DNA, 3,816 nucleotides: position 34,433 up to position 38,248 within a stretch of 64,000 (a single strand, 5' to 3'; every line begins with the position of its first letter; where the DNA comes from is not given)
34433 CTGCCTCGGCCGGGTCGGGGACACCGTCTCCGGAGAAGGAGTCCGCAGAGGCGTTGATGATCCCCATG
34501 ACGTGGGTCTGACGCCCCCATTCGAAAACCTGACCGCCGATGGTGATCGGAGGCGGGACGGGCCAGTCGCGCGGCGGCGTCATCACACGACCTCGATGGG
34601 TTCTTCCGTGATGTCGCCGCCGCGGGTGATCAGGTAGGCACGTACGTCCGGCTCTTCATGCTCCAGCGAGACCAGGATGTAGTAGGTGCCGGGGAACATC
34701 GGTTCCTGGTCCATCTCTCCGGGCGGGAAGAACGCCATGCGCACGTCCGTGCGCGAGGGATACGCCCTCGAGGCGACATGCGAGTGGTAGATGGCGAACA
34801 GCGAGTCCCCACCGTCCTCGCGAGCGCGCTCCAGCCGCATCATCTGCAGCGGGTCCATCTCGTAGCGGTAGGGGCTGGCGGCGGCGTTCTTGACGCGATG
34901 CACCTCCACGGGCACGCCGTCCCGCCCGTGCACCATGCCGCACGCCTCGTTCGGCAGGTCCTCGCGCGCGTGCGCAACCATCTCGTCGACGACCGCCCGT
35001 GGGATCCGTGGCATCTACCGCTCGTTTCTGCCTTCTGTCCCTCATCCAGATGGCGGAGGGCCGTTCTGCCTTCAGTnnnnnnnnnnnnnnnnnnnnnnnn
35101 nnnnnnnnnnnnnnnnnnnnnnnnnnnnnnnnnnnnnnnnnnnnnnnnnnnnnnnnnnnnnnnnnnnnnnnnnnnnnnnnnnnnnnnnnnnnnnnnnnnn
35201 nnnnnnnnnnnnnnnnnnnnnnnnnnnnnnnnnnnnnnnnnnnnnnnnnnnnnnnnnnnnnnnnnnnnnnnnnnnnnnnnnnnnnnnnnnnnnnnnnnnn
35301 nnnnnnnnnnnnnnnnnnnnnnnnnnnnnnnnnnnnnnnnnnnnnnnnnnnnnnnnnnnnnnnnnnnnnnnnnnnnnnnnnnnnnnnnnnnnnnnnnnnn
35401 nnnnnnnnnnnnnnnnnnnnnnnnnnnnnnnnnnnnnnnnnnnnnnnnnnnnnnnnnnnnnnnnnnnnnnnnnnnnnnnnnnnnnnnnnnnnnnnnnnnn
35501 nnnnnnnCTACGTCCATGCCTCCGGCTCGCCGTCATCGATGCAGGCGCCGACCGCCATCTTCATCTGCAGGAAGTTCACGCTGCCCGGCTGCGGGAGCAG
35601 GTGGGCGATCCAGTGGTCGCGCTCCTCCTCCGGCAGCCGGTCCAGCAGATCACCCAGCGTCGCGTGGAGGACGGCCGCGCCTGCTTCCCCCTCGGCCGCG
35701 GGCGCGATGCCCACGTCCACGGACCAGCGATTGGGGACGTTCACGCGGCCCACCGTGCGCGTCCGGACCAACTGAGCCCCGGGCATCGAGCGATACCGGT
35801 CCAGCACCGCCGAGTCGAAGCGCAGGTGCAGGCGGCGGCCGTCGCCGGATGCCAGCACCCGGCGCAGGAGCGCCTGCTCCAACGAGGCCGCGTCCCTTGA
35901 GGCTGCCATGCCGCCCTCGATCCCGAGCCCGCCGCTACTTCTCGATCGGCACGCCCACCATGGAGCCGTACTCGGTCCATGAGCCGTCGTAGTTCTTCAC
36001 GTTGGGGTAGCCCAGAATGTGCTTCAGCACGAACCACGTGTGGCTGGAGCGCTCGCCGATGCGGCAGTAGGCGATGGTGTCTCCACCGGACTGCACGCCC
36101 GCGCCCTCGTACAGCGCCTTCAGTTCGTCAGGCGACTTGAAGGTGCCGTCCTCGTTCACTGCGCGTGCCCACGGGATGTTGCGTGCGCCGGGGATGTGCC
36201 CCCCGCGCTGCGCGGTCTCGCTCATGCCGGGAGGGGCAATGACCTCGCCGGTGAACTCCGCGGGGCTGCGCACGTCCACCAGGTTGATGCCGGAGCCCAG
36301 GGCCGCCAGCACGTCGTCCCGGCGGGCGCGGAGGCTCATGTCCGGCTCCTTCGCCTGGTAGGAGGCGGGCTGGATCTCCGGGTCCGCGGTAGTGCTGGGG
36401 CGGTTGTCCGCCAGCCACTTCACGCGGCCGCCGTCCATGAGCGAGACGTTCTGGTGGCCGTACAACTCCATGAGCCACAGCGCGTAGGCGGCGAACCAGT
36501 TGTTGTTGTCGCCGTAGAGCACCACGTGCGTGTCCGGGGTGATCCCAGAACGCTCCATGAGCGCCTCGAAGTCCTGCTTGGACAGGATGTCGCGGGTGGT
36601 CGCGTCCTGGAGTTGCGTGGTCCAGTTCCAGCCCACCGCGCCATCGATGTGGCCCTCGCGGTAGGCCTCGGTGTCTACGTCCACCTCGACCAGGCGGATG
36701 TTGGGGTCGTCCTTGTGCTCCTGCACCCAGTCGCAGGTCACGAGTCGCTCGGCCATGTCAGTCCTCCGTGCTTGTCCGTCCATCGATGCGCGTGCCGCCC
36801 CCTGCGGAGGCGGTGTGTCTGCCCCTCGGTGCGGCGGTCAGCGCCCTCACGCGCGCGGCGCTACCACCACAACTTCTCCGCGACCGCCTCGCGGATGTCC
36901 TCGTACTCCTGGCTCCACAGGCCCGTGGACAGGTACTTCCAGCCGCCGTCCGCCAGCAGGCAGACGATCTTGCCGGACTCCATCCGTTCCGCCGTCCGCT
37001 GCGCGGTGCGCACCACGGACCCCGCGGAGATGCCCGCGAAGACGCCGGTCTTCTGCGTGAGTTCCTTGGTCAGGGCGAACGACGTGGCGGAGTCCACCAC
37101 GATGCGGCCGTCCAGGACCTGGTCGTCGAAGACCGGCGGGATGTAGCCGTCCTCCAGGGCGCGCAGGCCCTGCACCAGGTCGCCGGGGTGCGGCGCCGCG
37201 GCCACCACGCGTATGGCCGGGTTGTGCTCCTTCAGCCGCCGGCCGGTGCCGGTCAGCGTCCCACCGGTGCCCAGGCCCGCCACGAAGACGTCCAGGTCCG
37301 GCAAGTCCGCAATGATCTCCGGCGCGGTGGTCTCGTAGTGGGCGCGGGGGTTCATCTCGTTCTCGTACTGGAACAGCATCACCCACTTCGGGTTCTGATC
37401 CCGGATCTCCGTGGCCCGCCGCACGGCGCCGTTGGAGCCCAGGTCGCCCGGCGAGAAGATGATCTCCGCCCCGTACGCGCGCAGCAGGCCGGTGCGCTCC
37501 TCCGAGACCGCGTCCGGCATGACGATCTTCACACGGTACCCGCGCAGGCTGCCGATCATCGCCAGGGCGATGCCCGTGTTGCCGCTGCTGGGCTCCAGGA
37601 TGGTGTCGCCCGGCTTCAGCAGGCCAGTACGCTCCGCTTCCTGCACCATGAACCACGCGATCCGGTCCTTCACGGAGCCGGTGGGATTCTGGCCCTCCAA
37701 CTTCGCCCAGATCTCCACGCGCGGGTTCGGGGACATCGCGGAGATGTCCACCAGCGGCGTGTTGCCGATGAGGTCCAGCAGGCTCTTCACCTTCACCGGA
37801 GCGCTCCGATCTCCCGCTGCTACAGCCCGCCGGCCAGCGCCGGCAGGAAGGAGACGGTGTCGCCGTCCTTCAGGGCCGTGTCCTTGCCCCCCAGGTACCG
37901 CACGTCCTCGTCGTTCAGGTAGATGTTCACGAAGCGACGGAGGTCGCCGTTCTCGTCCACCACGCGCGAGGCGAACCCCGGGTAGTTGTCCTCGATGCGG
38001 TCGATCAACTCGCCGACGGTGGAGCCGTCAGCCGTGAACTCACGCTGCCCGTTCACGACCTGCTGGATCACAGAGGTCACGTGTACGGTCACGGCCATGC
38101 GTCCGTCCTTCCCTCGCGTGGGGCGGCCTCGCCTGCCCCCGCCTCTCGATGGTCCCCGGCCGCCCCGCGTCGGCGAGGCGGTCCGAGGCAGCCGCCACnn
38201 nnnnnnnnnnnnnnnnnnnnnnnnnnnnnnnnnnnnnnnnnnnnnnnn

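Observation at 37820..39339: All three ThiS/CysO-like carriers carry residues after the Gly-Gly (L; SGESDV; A), implying obligatory JAMM processing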

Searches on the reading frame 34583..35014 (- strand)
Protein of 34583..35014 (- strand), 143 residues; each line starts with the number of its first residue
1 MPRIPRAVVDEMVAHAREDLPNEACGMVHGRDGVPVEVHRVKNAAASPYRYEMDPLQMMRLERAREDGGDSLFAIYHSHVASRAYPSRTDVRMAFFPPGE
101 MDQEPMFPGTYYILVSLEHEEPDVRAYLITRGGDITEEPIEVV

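Call 6: search_protein_families(library=pfam, proteins=[window:34583-35014:-], max_evalue=0.01)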
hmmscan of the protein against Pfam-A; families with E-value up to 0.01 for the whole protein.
window:34583-35014:- (143 aa): 1 family
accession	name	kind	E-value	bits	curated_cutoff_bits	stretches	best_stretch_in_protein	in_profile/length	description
PF14464.11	Prok-JAB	-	1.6e-21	76.7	25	1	6-125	2-109/114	Prokaryotic homologs of the JAB domain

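Call 7: search_protein_families(library=ncbifam, proteins=[window:34583-35014:-], max_evalue=0.01)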
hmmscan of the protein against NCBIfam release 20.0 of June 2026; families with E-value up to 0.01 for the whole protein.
window:34583-35014:- (143 aa): 2 families
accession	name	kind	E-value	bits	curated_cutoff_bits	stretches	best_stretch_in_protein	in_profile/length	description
NF041370.1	desamp_Halo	equivalog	1.1e-18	67.4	130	1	4-130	3-122/133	desampylase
TIGR03735.1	PRTRC_A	hypoth_equivalog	0.00017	21.2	101.8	1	2-90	73-154/192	PRTRC system protein A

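Call 14: search_solved_structures(query=window:34583-35014:-, max_evalue=0.01, show_alignments=2)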
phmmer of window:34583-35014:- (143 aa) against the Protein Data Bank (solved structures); distinct sequences matched with E-value up to 0.01: 4.
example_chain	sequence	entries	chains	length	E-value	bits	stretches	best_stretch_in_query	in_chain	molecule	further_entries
2kks_A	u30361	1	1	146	4.2e-16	62.5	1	6-138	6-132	Uncharacterized protein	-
5lda_A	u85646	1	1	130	2.3e-08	37.4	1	22-92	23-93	JAMM1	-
5ld9_A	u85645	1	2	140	2.8e-08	37.1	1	23-92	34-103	JAMM1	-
2kcq_A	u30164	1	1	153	2.5e-06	30.8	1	8-97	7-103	Mov34/MPN/PAD-1 family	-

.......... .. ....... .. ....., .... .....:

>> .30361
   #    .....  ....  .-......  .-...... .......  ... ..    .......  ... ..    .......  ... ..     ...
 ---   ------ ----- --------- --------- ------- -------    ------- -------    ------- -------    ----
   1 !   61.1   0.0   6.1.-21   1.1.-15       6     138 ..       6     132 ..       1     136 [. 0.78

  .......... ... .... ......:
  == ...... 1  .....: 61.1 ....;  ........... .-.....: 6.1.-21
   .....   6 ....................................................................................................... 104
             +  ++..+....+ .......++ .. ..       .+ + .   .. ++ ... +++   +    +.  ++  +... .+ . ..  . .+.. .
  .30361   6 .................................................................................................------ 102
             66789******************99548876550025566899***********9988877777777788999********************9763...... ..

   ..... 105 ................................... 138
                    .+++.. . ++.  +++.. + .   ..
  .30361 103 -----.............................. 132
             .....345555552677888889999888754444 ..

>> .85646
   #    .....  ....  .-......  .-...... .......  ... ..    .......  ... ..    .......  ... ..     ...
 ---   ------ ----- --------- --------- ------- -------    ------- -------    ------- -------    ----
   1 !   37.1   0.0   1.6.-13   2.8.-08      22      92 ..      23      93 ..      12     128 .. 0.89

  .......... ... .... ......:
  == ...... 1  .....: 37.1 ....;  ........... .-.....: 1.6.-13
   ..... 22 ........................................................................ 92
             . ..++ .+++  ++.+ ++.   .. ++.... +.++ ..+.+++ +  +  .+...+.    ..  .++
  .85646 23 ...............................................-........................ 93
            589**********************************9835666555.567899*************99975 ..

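Call 46: list_cluster_members(proteins=[window:34586-35014:-, window:37823-38098:-, window:38202-39056:-, window:43268-44518:-, window:35511-35909:-])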
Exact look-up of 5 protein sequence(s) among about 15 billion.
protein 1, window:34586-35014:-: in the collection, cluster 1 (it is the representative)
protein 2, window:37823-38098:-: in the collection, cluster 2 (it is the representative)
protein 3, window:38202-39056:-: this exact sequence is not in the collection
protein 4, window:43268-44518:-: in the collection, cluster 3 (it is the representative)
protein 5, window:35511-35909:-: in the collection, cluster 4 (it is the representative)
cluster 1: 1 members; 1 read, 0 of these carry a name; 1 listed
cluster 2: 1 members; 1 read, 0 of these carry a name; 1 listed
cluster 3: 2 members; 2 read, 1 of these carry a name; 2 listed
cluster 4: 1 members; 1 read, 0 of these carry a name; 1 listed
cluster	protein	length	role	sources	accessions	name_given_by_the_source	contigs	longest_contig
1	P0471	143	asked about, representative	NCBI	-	-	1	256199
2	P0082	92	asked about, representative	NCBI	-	-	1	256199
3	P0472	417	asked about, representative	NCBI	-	-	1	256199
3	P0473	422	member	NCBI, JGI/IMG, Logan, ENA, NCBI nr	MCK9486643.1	MAG: threonine synthase [Dehalococcoidia bacterium] | threonine synthase [Dehalococcoidia bacterium]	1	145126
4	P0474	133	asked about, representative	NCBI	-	-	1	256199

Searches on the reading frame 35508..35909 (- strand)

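Call 36: search_protein_families(library=pfam, proteins=[window:35508-35909:-], max_evalue=0.01)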
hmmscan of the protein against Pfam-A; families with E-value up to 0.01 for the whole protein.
window:35508-35909:- (133 aa): 1 family
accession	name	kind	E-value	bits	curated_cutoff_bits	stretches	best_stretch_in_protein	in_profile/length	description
PF11226.13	DUF3022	-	0.0038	17.9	30.6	1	20-76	41-95/105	Protein of unknown function (DUF3022)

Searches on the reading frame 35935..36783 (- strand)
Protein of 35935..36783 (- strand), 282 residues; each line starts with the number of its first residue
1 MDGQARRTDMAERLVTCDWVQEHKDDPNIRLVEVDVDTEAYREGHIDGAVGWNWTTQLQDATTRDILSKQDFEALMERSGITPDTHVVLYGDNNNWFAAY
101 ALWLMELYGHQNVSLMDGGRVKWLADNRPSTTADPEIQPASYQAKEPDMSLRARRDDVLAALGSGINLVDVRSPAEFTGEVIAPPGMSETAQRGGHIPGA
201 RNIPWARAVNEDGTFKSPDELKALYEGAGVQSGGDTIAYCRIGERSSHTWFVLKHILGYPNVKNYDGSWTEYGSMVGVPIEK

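Call 6: search_protein_families(library=pfam, proteins=[window:35935-36783:-], max_evalue=0.01)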
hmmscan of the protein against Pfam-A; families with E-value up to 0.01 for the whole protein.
window:35935-36783:- (282 aa): 2 families
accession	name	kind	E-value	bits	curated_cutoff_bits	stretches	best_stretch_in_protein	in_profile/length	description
PF00581.25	Rhodanese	-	7.4e-33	113.5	22.2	2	157-272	4-99/102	Rhodanese-like domain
PF04273.18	BLH_phosphatase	-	0.0089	16.8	26.1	0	217-252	71-105/110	Beta-lactamase hydrolase-like protein, phosphatase-like domain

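Call 7: search_protein_families(library=ncbifam, proteins=[window:35935-36783:-], max_evalue=0.01)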
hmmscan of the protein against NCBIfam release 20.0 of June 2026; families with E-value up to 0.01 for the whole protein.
window:35935-36783:- (282 aa): 3 families
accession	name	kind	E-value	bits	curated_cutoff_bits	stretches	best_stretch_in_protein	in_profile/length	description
NF008557.0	PRK11493.1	equivalog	2e-39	135.4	250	1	13-281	5-278/281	3-mercaptopyruvate sulfurtransferase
NF040901.1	SeO3_TeO2_ExtH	equivalog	1.2e-15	57.5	200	1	211-277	282-351/430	selenite/tellurite reduction operon rhodanese-like protein ExtH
TIGR01244.1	TIGR01244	subfamily_domain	0.0062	16.6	85.85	0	227-258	80-111/135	TIGR01244 family sulfur transferase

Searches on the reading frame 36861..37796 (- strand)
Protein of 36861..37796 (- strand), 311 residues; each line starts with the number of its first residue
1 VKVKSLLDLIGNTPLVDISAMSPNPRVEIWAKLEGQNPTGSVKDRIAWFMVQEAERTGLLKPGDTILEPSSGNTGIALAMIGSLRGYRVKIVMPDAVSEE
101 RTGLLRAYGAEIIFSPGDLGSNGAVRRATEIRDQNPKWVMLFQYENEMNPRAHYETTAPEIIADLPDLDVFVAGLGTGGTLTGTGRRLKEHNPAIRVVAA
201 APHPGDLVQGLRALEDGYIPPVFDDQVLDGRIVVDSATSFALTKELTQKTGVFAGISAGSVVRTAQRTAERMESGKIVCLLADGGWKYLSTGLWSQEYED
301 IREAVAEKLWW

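Call 6: search_protein_families(library=pfam, proteins=[window:36861-37796:-], max_evalue=0.01)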
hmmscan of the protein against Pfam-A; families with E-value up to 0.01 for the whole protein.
window:36861-37796:- (311 aa): 1 family
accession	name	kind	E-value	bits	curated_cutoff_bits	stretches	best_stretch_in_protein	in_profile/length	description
PF00291.31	PALP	-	1.7e-68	231.5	35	1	8-282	3-294/295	Pyridoxal-phosphate dependent enzyme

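Call 7: search_protein_families(library=ncbifam, proteins=[window:36861-37796:-], max_evalue=0.01)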
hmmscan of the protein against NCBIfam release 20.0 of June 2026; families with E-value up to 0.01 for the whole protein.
window:36861-37796:- (311 aa): 35 families (the best 25 are shown)
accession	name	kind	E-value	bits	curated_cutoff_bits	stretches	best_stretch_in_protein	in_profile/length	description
TIGR01136.1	cysKM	subfamily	9.3e-103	343.7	344.15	1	7-294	2-299/299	cysteine synthase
TIGR01139.1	cysK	equivalog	6.3e-90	301.4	350.95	1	8-294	3-298/298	cysteine synthase A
NF008735.0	PRK11761.1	equivalog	9.7e-87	290.9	413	1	2-295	2-295/296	cysteine synthase CysM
TIGR01138.1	cysM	equivalog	3e-86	289.6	394.2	1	6-294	2-290/290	cysteine synthase B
TIGR01137.1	cysta_beta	equivalog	7.3e-79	265.5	510.25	1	4-291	3-308/457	cystathionine beta-synthase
NF007989.0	PRK10717.1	equivalog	2.7e-72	243.6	387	1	4-296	6-319/334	cysteine synthase A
TIGR03945.1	PLP_SbnA_fam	equivalog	5.1e-60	203.1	349.95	1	7-291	2-297/304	2,3-diaminopropionate biosynthesis protein SbnA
NF053679.1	CysteaSynCapA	equivalog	3.1e-55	187.2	600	2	4-199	8-207/329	cysteate synthase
NF005292.0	PRK06815.1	equivalog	1.3e-18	67.1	371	1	6-226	15-226/320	threonine/serine dehydratase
NF005680.0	PRK07476.1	equivalog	4.2e-18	65.4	413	1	8-250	19-256/326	hydroxyectoine utilization dehydratase EutB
NF045641.2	BHydaspDhtseBhcB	equivalog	1.1e-17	64.2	550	1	10-218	18-217/312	beta-hydroxyaspartate dehydratase BhcB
NF004996.0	PRK06381.1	equivalog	1.5e-17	63.6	266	1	28-184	32-183/319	threonine synthase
TIGR01127.1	ilvA_1Cterm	equivalog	2.2e-17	63.1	378.75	1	13-200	1-181/380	threonine ammonia-lyase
NF006094.0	PRK08246.1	subfamily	4.5e-17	62.4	331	1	8-203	19-201/310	serine/threonine dehydratase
NF052478.1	CystDsulMYC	equivalog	5.4e-17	62.1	600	1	24-291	34-323/354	L-cysteine desulfhydrase Cds1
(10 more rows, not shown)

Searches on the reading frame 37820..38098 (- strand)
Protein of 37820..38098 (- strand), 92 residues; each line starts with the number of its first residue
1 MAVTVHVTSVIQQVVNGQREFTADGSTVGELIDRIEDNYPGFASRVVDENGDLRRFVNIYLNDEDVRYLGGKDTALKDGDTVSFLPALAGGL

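Call 6: search_protein_families(library=pfam, proteins=[window:37820-38098:-], max_evalue=0.01)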
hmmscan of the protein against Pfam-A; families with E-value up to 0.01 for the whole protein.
window:37820-38098:- (92 aa): 2 families
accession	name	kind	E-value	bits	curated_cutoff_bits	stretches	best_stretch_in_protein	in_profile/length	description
PF02597.26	ThiS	-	3.7e-16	59.9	22.5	1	18-91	7-76/76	ThiS family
PF09138.17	Urm1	-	7.6e-06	26.7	21.8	1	22-91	27-96/96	Urm1 (Ubiquitin related modifier)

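Call 7: search_protein_families(library=ncbifam, proteins=[window:37820-38098:-], max_evalue=0.01)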
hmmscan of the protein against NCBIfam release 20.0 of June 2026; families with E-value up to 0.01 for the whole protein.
window:37820-38098:- (92 aa): 5 families
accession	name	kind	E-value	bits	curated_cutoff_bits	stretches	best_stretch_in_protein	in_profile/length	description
NF041918.1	SAMP1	equivalog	5.2e-16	59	60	1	18-91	15-91/91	ubiquitin-like small modifier protein 1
TIGR01687.1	moaD_arch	subfamily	7.7e-15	55.2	49.5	1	3-91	1-88/88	MoaD family protein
NF053661.1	Urm1_like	equivalog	0.00033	20.8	70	1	17-91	13-79/79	Urm1-like protein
TIGR01682.1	moaD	equivalog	0.0026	18.5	66.15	1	24-91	25-80/80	molybdopterin converting factor subunit 1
TIGR01683.1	thiS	equivalog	0.0056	17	37.45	0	15-91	3-64/64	sulfur carrier protein ThiS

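Call 11: find_homologous_proteins(query=window:37820-38098:-, max_evalue=0.001)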
Query window:37820-38098:- (92 aa): 2631 proteins with E <= 0.001 among 2634 candidates; the best 120 are listed.
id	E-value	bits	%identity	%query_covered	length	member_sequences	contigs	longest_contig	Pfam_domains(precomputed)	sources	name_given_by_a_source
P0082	6.0e-53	194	100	100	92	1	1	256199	PF02597.27,PF09138.18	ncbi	-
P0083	2.9e-50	186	96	100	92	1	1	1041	PF02597.27,PF09138.18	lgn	-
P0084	2.1e-48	180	89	100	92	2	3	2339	PF02597.27,PF09138.18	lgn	-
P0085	4.1e-47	176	90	99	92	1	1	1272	PF02597.27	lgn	-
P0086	1.5e-46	174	88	99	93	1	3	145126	PF02597.27,PF09138.18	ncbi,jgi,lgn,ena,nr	ncbi:MAG: MoaD family protein [Dehalococcoidia bacterium]|nr:MoaD family protein [Dehalococcoidia ba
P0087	2.1e-46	173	88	99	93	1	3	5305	PF02597.27,PF09138.18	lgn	-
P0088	8.9e-46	171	89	99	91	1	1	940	PF02597.27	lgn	-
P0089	1.0e-45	171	87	99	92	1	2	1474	PF02597.27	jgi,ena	jgi:sulfur-carrier protein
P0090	1.0e-45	171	88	99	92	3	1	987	PF02597.27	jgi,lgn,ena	-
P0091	1.3e-45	171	88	99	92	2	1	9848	PF02597.27,PF09138.18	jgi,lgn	-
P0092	4.7e-45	169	87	99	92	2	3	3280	PF02597.27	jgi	jgi:molybdopterin synthase sulfur carrier subunit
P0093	2.0e-44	167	87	100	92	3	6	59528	PF02597.27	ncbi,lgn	-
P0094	2.2e-44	167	87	100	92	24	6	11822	PF02597.27,PF09138.18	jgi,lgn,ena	-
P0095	5.2e-44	166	85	99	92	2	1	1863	PF02597.27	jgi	jgi:sulfur-carrier protein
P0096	7.1e-44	165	84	100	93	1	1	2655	PF02597.27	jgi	jgi:sulfur-carrier protein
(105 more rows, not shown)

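Call 17: find_encoding_contigs(protein=P0082, flank=10000, max_places=3)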
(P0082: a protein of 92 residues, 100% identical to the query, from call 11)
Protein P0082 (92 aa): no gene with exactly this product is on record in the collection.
